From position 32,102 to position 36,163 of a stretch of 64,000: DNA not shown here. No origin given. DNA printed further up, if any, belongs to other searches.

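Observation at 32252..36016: Giant 1254-aa protein embedding a DnaA-type AAA+ module without a DNA-binding domain IV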

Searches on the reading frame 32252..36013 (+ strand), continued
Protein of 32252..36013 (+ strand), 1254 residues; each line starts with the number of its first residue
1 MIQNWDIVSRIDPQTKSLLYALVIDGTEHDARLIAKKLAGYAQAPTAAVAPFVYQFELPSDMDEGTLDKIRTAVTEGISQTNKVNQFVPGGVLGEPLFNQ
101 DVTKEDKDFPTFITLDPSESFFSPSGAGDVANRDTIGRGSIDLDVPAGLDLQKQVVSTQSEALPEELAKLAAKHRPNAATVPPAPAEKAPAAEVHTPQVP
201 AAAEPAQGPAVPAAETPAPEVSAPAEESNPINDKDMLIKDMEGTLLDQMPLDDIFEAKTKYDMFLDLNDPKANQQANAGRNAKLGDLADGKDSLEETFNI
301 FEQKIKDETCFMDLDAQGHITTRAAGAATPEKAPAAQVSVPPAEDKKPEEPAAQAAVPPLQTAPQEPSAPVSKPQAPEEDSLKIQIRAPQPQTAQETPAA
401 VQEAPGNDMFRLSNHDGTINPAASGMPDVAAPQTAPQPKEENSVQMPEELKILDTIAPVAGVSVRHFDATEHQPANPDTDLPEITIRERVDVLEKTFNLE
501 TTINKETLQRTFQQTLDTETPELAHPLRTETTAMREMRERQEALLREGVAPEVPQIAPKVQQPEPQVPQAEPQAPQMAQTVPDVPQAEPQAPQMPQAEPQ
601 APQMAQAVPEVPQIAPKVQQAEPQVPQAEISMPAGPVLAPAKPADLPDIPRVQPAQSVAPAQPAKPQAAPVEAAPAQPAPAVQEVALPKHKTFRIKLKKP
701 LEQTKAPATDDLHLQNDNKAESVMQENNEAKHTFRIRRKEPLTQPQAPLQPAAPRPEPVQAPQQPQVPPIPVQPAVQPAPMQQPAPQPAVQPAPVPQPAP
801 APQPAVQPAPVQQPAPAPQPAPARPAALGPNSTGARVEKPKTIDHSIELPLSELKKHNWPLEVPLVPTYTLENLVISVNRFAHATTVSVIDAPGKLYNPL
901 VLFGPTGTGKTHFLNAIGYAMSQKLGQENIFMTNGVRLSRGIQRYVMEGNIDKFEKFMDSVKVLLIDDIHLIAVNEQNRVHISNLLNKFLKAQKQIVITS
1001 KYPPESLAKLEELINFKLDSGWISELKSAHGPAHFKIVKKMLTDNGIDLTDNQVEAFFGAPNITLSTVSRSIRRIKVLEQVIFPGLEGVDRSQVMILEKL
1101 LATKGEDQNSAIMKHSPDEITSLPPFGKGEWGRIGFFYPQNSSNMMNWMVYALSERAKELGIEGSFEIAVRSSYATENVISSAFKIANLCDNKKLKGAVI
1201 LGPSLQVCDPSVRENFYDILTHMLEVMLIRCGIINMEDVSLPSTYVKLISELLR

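Call 56: list_cluster_members(proteins=[P0358, P0359, P0361, P0362, P0369, P0371, P0356, P0366, window:32252-36013:+])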
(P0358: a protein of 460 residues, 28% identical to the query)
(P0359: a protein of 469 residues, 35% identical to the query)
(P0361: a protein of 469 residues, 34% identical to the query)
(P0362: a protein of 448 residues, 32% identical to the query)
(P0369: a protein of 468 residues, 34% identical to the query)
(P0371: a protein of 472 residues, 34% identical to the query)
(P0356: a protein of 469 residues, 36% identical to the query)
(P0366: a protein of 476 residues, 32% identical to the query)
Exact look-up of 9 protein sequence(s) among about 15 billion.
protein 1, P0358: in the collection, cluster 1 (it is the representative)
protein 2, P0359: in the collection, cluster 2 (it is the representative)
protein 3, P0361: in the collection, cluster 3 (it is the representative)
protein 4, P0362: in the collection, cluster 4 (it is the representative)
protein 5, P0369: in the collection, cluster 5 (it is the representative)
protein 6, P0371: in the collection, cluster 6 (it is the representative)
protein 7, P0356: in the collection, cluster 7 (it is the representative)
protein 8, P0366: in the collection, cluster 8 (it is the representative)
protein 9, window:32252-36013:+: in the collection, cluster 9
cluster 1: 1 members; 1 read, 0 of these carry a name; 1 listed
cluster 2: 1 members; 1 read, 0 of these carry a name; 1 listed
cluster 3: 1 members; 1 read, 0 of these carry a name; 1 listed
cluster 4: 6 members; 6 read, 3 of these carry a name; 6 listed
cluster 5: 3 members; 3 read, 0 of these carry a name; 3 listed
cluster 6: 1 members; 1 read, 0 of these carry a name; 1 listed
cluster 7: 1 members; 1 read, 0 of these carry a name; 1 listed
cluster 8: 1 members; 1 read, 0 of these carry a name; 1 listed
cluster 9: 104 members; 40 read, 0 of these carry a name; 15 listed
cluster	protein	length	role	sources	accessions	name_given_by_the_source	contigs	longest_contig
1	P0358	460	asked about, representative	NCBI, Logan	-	-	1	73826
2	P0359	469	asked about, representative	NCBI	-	-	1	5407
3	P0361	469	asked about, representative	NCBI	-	-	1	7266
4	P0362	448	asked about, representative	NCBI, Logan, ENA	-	-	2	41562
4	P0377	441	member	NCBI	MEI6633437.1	MAG: chromosomal replication initiator protein DnaA [Chlamydiota bacterium]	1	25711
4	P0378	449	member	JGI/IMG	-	chromosomal replication initiator protein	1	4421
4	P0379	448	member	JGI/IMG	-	chromosomal replication initiator protein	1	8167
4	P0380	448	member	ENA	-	-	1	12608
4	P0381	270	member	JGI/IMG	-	-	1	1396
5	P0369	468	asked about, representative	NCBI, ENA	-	-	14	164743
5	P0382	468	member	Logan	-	-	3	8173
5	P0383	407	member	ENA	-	-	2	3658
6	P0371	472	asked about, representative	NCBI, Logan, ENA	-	-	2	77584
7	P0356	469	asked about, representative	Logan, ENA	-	-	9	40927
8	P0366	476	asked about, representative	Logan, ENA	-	-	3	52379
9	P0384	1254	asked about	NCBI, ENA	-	-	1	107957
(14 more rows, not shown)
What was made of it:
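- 32252..36016 (+): Whole gene, 1254 aa plus stop: NTD, linker, DnaA-type AAA+ module, α/β CTD. The exact sequence is present in public collections (call 56).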

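Call 65: search_protein_families(library=padloc, proteins=[window:32252-36013:+], max_evalue=0.01)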
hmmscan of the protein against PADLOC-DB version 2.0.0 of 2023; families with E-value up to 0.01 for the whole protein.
window:32252-36013:+ (1254 aa): 2 families
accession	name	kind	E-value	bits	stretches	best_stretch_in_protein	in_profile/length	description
PDLC04140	mad8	-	1.1e-07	29.7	2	928-1017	157-248/314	mads_8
PDLC03859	LmuB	-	0.0098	13.1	0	900-990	27-126/611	-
